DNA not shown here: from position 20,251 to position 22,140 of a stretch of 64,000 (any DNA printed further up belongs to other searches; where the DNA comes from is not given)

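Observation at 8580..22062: Dedicated TonB-dependent uptake system embedded in the phosphate supercluster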

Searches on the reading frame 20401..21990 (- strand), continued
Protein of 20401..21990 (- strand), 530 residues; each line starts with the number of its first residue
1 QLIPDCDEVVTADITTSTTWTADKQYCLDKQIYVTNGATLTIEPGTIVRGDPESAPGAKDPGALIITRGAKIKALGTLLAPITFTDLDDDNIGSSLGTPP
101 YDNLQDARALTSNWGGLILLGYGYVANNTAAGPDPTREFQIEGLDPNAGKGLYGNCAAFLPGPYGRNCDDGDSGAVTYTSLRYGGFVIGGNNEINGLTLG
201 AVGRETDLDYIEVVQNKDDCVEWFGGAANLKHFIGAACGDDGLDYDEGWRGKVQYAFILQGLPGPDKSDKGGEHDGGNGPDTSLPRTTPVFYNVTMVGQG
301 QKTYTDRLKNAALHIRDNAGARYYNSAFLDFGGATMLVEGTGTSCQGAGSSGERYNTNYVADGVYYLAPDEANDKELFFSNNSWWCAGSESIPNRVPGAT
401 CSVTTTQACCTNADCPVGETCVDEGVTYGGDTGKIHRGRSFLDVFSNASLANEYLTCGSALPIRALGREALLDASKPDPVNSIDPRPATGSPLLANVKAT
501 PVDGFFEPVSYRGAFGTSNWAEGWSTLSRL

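Call 51: find_homologous_proteins(query=L063:9776-11209:+, max_evalue=1e-10)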
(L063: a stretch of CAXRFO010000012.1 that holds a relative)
Query L063:9776-11209:+ (478 aa): 7988 proteins with E <= 1e-10 among 8000 candidates; the best 120 are listed.
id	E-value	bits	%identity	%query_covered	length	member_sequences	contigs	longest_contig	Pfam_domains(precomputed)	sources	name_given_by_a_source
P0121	0.0e+0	1037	98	100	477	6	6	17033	PF28492.1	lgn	-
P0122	6.5e-267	904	84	100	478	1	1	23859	PF28492.1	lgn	-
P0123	3.6e-203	694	68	100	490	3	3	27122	PF28492.1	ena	-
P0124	2.7e-201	688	68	97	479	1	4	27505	PF28492.1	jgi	-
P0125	3.1e-201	687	69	97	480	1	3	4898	PF28492.1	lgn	-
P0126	1.3e-200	685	68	97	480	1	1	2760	PF28492.1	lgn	-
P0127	1.8e-199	682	70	96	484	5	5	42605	PF28492.1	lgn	-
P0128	6.1e-198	677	68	96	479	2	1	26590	PF28492.1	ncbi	-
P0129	1.0e-197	676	67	96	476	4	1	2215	PF28492.1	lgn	-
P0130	5.6e-197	673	65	100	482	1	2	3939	PF28492.1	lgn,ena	-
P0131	1.2e-196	672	68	96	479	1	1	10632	PF28492.1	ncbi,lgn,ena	-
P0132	4.0e-196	671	67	97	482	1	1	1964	PF28492.1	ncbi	-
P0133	5.8e-196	670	67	96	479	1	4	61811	PF28492.1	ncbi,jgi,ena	jgi:hypothetical protein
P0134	3.2e-195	668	65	98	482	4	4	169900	PF28492.1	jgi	-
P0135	2.0e-193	662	65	99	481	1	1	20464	PF28492.1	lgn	-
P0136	2.8e-193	661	65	100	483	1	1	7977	PF28492.1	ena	-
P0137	3.8e-193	661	64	99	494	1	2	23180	PF28492.1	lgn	-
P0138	1.0e-192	659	66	96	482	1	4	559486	PF28492.1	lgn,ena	-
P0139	1.2e-192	659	64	99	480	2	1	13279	PF28492.1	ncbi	-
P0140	4.0e-192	657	64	100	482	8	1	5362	PF28492.1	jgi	jgi:hypothetical protein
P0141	6.2e-192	657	65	99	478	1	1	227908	PF28492.1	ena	-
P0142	1.9e-190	652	65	96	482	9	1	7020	PF28492.1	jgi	-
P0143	1.5e-189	649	64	100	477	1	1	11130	PF28492.1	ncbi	-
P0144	3.0e-189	648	63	99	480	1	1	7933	PF28492.1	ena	-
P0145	7.6e-189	647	63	99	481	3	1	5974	PF28492.1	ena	-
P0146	8.0e-189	646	63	100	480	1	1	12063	PF28492.1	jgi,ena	-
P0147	1.2e-187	643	65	100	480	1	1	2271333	PF28492.1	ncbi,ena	-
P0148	4.8e-187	641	64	96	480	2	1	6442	PF28492.1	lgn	-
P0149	5.3e-187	640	64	98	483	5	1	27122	PF28492.1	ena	-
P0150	1.5e-186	639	59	92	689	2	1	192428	PF18962.8,PF28492.1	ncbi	ncbi:MAG: T9SS type A sorting domain-containing protein [Flavobacteriales bacterium]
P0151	1.9e-186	639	65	96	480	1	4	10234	PF28492.1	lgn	-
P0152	4.5e-186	637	63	100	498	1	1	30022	PF28492.1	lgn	-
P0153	7.8e-185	633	63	100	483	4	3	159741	PF28492.1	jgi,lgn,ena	-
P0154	5.8e-184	630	63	95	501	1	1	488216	PF28492.1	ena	-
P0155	2.6e-183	628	62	100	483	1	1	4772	PF28492.1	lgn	-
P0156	1.0e-181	623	62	99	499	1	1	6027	PF28492.1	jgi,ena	-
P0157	2.6e-180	618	52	87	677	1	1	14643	PF28492.1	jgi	jgi:urease beta subunit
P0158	1.9e-179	616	53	71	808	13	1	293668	PF28492.1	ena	-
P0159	4.8e-178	611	62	97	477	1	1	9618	PF28492.1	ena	-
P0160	7.1e-178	610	60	99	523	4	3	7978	PF28492.1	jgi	jgi:hypothetical protein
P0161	1.9e-177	609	61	100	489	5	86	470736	PF28492.1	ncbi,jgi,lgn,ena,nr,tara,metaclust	ncbi:MAG TPA: hypothetical protein DIU39_03385 [Flavobacteriales bacterium]|nr:hypothetical protein 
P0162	2.9e-177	608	62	97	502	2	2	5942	PF28492.1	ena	-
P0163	8.1e-177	607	60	99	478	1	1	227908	PF28492.1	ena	-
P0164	8.5e-177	607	63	96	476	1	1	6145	PF28492.1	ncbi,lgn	ncbi:MAG: hypothetical protein ABIJ16_08740 [Bacteroidota bacterium]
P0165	1.9e-176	606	60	100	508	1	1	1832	PF28492.1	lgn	-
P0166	5.8e-176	604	62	97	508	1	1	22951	PF28492.1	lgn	-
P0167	8.5e-176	604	60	100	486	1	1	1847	PF28492.1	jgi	jgi:hypothetical protein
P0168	1.8e-175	602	60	99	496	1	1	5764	PF28492.1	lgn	-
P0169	1.3e-173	596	58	97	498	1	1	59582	PF28492.1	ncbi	-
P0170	2.0e-173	596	49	64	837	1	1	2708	PF28492.1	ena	-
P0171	2.1e-173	596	61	98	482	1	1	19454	PF28492.1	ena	-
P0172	6.7e-173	594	60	99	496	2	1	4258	PF28492.1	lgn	-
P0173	2.0e-172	592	60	99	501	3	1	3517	PF28492.1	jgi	-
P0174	2.5e-172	592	61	99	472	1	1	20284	PF28492.1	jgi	-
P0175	3.5e-172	592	60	97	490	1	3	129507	PF28492.1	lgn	-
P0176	6.0e-172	591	67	83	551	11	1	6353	PF18962.8,PF28492.1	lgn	-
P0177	1.6e-171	589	59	98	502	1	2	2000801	PF28492.1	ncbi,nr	ncbi:MAG: hypothetical protein H6585_00765 [Flavobacteriales bacterium]|nr:hypothetical protein [Fla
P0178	1.7e-171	589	60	97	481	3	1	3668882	PF28492.1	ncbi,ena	-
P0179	9.5e-171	587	65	86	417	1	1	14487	PF28492.1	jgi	-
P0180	3.2e-170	585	60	96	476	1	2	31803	PF28492.1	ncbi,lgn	ncbi:MAG: hypothetical protein Kow0068_02750 [Marinilabiliales bacterium]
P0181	5.7e-170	584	64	88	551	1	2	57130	PF18962.8,PF28492.1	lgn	-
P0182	8.7e-170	584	66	88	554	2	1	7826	PF18962.8,PF28492.1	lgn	-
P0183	1.6e-169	583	65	88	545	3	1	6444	PF18962.8,PF28492.1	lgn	-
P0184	2.0e-169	582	59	100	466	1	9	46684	PF28492.1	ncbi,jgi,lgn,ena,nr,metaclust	ncbi:MAG TPA: hypothetical protein DDX39_10475 [Bacteroidales bacterium]|nr:MAG: hypothetical protei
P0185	8.9e-169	580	52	84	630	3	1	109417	PF28492.1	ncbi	ncbi:MAG: T9SS C-terminal target domain-containing protein, partial [Bacteroidota bacterium]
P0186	1.2e-168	580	66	87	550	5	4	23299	PF18962.8,PF28492.1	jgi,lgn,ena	jgi:hypothetical protein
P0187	1.9e-168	579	60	88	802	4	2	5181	PF28492.1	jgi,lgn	jgi:hypothetical protein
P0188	3.9e-168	578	65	87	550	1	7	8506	PF18962.8,PF28492.1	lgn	-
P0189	9.4e-168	577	66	86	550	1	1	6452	PF18962.8,PF28492.1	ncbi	ncbi:MAG: T9SS type A sorting domain-containing protein [Flavobacteriales bacterium]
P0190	3.1e-167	575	58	95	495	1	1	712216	PF28492.1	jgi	jgi:hypothetical protein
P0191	2.3e-166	572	64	89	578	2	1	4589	PF28492.1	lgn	-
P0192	6.1e-166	571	60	97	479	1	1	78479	PF28492.1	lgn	-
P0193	2.0e-165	569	64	90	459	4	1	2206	PF28492.1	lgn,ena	-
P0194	3.9e-165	568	63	88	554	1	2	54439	PF18962.8,PF28492.1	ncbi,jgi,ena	jgi:hypothetical protein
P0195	1.3e-164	567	60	96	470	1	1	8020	PF28492.1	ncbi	-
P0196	1.8e-164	566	63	88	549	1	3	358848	PF18962.8,PF28492.1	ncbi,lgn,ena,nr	ncbi:MAG: T9SS type A sorting domain-containing protein [Bacteroidetes bacterium]|nr:T9SS type A sor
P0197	2.0e-164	566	62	90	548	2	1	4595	PF18962.8,PF28492.1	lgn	-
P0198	2.3e-164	566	64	88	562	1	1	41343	PF18962.8,PF28492.1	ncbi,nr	ncbi:MAG: T9SS type A sorting domain-containing protein [Flavobacteriales bacterium]|nr:T9SS type A 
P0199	4.4e-164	565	59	97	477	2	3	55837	PF28492.1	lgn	-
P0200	4.8e-164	565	64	88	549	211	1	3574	PF18962.8,PF28492.1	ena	-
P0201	4.9e-164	565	65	83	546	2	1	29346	PF18962.8,PF28492.1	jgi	-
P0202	6.1e-164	564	61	86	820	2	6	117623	PF28492.1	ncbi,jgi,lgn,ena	-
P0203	1.3e-163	563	64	87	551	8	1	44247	PF18962.8,PF28492.1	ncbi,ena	-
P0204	1.3e-163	563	64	87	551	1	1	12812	PF18962.8,PF28492.1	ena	-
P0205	1.9e-163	563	62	90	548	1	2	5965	PF18962.8,PF28492.1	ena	-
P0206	2.8e-163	562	64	85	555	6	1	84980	PF18962.8,PF28492.1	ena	-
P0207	3.2e-163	562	63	88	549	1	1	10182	PF18962.8,PF28492.1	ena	-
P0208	3.5e-163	562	64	81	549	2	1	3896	PF18962.8,PF28492.1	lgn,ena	-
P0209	3.6e-163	562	64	87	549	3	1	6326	PF18962.8,PF28492.1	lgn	-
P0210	3.7e-163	562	64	81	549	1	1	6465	PF18962.8,PF28492.1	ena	-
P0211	4.8e-163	561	59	97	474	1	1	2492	PF28492.1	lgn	-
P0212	5.4e-163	561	64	81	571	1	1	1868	PF18962.8,PF28492.1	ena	-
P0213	6.1e-163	561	63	88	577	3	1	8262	PF28492.1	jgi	-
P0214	6.3e-163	561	64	81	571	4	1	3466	PF18962.8,PF28492.1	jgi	jgi:hypothetical protein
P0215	6.8e-163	561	59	100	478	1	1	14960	PF28492.1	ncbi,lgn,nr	ncbi:MAG: hypothetical protein K9J13_10640 [Saprospiraceae bacterium]|nr:hypothetical protein [Sapro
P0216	1.0e-162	560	58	92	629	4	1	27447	PF18962.8,PF28492.1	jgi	jgi:hypothetical protein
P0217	1.1e-162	560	64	89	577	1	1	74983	PF28492.1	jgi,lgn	jgi:hypothetical protein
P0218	1.9e-162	559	62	83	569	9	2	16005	PF18962.8,PF13860.13,PF28492.1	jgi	jgi:hypothetical protein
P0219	3.2e-162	559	62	87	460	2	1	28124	PF28492.1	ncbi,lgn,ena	-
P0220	1.0e-161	557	63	86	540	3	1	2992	PF18962.8,PF28492.1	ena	-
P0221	1.2e-161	557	62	83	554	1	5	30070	PF18962.8,PF28492.1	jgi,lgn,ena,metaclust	metaclust:\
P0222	1.3e-161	557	64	87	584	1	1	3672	PF18962.8,PF28492.1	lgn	-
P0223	1.4e-161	557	62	92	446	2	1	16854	PF28492.1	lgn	-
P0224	1.5e-161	557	64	90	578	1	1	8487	PF28492.1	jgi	-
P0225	2.8e-161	556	61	85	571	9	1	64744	PF18962.8,PF28492.1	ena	-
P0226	4.2e-161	555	58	100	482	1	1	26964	PF28492.1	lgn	-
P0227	6.5e-161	554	63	88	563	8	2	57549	PF18962.8,PF28492.1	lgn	-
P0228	6.6e-161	554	63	81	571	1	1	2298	PF18962.8,PF28492.1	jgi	jgi:hypothetical protein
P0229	6.7e-161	554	60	98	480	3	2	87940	PF28492.1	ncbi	ncbi:MAG: hypothetical protein AAGN35_03315 [Bacteroidota bacterium]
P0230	8.0e-161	554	63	88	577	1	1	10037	PF28492.1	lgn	-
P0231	1.6e-160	553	63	83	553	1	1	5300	PF18962.8,PF28492.1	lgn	-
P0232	2.7e-160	552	64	89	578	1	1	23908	PF28492.1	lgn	-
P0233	4.1e-160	552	63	88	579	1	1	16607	PF18962.8,PF28492.1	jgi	jgi:hypothetical protein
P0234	6.3e-160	551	62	83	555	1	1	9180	PF18962.8,PF28492.1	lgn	-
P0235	6.7e-160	551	63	88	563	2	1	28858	PF18962.8,PF28492.1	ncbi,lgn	-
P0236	9.0e-160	551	62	85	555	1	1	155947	PF18962.8,PF28492.1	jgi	-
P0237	1.6e-159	550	61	84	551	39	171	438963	PF18962.8,PF28492.1,PF11589.15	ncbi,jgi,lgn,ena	jgi:hypothetical protein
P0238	2.0e-159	550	61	88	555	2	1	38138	PF18962.8,PF28492.1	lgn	-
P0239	3.0e-159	549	61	83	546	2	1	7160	PF18962.8,PF28492.1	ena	-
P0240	4.4e-159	548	61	92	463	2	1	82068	PF28492.1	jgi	jgi:hypothetical protein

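Call 52: search_dna_similar(query=L063:9776-11209:+, collection=plasmids, mode=protein, max_evalue=0.00001, max_rows=40)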
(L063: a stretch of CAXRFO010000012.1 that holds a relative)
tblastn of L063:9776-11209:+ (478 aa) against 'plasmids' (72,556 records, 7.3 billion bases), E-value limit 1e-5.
Records with a match: 23; places in all: 40; records where one place covers at least 80% of the query: 6.
Best place of each record, by identity: <60% 23.
By first word of the organism name: Pseudoalteromonas 14; Hymenobacter 1; Alteromonas 1; Indioceanicola 1; Marinobacter 1; Parabacteroides 1; Phocaeicola 1; Aureibacter 1; Sphingomonas 1; Bacteroides 1.
By predicted mobility (MOB-suite, as given by PLSDB): non-mobilizable 22; conjugative 1.
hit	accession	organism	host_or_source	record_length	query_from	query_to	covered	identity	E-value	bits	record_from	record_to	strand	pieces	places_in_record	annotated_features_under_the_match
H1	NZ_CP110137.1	Hymenobacter sp. YIM 151858-1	whole organism,soil sample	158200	79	476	83%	35.5%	8e-33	140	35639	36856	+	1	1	cell shape-determining protein MreB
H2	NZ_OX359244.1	Alteromonas macleodii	-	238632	92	470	79%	34.1%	7e-39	158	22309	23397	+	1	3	hypothetical protein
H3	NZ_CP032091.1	Pseudoalteromonas donghaensis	cell culture,seawater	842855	92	476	81%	33.2%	9e-37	151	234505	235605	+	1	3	hypothetical protein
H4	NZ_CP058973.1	Pseudoalteromonas sp. JSTW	cell culture,marine sediment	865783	92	476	81%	33.2%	9e-37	151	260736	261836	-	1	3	hypothetical protein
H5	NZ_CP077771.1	Pseudoalteromonas shioyasakiensis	Haliotis discus hannai,plate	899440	92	476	81%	32.8%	7e-37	152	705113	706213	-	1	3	hypothetical protein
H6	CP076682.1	Pseudoalteromonas shioyasakiensis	isolated microorganism,Ocean water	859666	92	476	81%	32.5%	1e-36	151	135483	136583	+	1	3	hypothetical protein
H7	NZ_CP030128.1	Indioceanicola profundi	sediment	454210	79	474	83%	29.7%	2e-31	135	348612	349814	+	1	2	hypothetical protein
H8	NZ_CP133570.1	Pseudoalteromonas sp. HL-AS1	sediment core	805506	79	374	62%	37.5%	2e-36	150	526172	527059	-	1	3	hypothetical protein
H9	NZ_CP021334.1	Marinobacter salarius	pure culture,Lava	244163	77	382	64%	36.2%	5e-43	170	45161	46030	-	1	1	hypothetical protein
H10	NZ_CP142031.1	Pseudoalteromonas sp. CuT4-3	whole organism,deep-sea sediment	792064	79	374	62%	37.2%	7e-36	149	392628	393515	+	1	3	hypothetical protein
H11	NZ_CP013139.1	Pseudoalteromonas sp. Bsw20308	seawater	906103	78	364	60%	36.4%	4e-33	140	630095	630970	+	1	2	hypothetical protein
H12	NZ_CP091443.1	Pseudoalteromonas sp. CF6-2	sediment,South Sea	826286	78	340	55%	39.0%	2e-33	142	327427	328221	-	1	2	hypothetical protein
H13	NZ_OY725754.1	Parabacteroides distasonis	-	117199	80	316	50%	42.7%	5e-29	129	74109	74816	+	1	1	Ig-like domain-containing protein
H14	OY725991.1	Phocaeicola massiliensis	-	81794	79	316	50%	41.0%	6e-31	134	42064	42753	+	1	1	none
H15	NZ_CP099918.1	Pseudoalteromonas xiamenensis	Anadara tuberculosa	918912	79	375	62%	31.9%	1e-18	97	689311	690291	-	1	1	hypothetical protein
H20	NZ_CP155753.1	Sphingomonas parapaucimobilis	Chinese cabbage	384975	89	281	40%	40.1%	3e-27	123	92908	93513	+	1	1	hypothetical protein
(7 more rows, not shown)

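Call 53: get_annotated_region(hit=H20, flank=9000)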
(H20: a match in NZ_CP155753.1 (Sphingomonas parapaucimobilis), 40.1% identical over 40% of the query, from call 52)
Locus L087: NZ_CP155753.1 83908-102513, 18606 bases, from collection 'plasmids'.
description: Sphingomonas parapaucimobilis strain YK209 plasmid unnamed5, complete sequence
organism: Sphingomonas parapaucimobilis (NCBI taxid 28213)
taxonomy: Bacteria; Pseudomonadota; Alphaproteobacteria; Sphingomonadales; Sphingomonadaceae; Sphingomonas; Sphingomonas parapaucimobilis
host: -; source: Chinese cabbage; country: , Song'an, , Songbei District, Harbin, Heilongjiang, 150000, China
typing (MOB-suite, as given by PLSDB): non-mobilizable
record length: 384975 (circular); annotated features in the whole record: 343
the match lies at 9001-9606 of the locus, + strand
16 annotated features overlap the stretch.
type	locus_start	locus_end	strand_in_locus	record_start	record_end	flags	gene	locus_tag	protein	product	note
CDS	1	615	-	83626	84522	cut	-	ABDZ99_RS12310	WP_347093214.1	NAD(P)H-binding protein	-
CDS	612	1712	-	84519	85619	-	proB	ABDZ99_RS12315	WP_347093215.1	glutamate 5-kinase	GO:0006561 - proline biosynthetic process [Evidence IEA]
CDS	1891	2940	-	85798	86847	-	obgE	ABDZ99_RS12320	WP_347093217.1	GTPase ObgE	-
CDS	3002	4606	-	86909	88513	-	-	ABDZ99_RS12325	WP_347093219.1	pilus assembly protein TadG-related protein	-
CDS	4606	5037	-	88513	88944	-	-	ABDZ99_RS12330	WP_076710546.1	TadE/TadG family type IV pilus assembly protein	-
CDS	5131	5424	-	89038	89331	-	-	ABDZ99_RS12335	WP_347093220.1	hypothetical protein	-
CDS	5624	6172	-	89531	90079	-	-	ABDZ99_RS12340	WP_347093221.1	GNAT family N-acetyltransferase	-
CDS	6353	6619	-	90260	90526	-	rpmA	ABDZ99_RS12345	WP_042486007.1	50S ribosomal protein L27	GO:0006412 - translation [Evidence IEA]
CDS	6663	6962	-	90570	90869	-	rplU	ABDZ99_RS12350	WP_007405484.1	50S ribosomal protein L21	GO:0006412 - translation [Evidence IEA]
CDS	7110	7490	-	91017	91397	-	hspQ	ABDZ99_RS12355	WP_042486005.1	heat shock protein HspQ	-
CDS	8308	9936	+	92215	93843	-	-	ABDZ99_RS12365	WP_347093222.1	hypothetical protein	-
CDS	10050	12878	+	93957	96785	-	-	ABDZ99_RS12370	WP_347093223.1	TonB-dependent receptor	-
CDS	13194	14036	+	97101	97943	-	-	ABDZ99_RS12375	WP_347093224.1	type II secretion system protein N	-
CDS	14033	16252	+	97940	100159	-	gspD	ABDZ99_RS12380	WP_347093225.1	type II secretion system secretin GspD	GO:0015628 - protein secretion by the type II secretion system [Evidence IEA]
CDS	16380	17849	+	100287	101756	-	gspE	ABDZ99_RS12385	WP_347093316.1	type II secretion system ATPase GspE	GO:0015628 - protein secretion by the type II secretion system [Evidence IEA]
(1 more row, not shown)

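Call 54: get_annotated_region(hit=H3, flank=9000)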
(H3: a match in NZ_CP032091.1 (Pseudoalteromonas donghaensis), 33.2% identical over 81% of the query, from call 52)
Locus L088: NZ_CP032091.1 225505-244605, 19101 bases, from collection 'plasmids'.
description: Pseudoalteromonas donghaensis strain HJ51 plasmid unnamed1, complete sequence
organism: Pseudoalteromonas donghaensis (NCBI taxid 621376)
taxonomy: Bacteria; Pseudomonadota; Gammaproteobacteria; Alteromonadales; Pseudoalteromonadaceae; Pseudoalteromonas; Pseudoalteromonas donghaensis
host: -; source: cell culture,seawater; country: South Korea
typing (MOB-suite, as given by PLSDB): non-mobilizable
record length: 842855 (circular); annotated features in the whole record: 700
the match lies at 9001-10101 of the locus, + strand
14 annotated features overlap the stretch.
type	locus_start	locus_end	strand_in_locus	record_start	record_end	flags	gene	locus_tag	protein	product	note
CDS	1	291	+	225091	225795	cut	-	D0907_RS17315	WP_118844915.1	hypothetical protein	-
CDS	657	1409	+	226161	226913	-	-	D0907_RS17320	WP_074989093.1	DUF3450 domain-containing protein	-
CDS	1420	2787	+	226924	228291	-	-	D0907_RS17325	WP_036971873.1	MotA/TolQ/ExbB proton channel family protein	GO:0015031 - protein transport [Evidence IEA]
CDS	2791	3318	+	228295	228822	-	-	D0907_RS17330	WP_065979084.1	MotA/TolQ/ExbB proton channel family protein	-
CDS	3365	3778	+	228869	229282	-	-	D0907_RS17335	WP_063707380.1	biopolymer transporter ExbD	-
CDS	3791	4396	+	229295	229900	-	-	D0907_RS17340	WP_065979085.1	energy transducer TonB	-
CDS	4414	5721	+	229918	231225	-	-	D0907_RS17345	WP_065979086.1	hypothetical protein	-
CDS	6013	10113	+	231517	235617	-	-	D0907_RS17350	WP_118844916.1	hypothetical protein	-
CDS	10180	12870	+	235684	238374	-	-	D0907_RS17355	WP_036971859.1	TonB-dependent receptor plug domain-containing protein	-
CDS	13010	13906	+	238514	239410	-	yegS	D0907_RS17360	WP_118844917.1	lipid kinase YegS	-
CDS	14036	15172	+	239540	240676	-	asd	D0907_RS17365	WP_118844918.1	aspartate-semialdehyde dehydrogenase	GO:0009089 - lysine biosynthetic process via diaminopimelate [Evidence IEA]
CDS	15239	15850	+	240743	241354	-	-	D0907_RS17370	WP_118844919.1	FMN-binding negative transcriptional regulator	-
CDS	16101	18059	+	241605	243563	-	-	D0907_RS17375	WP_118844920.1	methyl-accepting chemotaxis protein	GO:0006935 - chemotaxis [Evidence IEA]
CDS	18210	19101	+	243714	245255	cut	-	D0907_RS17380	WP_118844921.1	EAL domain-containing protein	-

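Call 80: predict_structure(alignment_id=A2)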
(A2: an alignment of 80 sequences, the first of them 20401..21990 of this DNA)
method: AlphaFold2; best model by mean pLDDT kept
length: 530 residues; sequences in the alignment: 80
mean_pLDDT: 87.4   pTM: 0.91
mean pLDDT of the five models: 87.4, 86.8, 84.5, 84.3, 84.2
residues with pLDDT >= 90: 299; 70-90: 184; 50-70: 43; < 50: 4
segments of 3 or more residues with pLDDT < 50: none
pLDDT, mean of each block of 10 residues (from residue 1): 76 98 96 97 97 88 96 97 94 80 85 92 94 94 89 93 77 97 83 85 97 93 97 94 94 97 70 85 91 95 77 90 95 81 84 89 76 85 81 54 75 82 59 69 74 91 95 87 96 92 90 96 89
secondary structure, 60 per line:
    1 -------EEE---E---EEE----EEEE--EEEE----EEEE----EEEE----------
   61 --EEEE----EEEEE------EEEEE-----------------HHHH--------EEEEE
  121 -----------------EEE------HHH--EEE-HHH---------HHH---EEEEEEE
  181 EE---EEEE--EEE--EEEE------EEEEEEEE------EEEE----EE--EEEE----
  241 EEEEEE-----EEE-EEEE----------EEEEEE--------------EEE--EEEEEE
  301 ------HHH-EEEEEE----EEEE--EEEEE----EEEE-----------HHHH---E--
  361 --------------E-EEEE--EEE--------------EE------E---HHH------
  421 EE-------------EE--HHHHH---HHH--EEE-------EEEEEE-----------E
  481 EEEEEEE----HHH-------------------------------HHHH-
elements in order: E8-10 E18-20 E25-28 E31-34 E39-42 E47-50 E63-66 E71-75 E82-86 H104-107 E116-120 E138-140 E152-154 E174-182 E186-189 E192-194 E197-200 E207-214 E221-224 E233-236 E241-246 E252-254 E256-259 E270-275 E290-292 E295-300 E311-316 E321-324 E327-331 E336-339 H351-354 E377-380 E383-385 H440-444 E453-455 E463-468 E480-487 H526-529
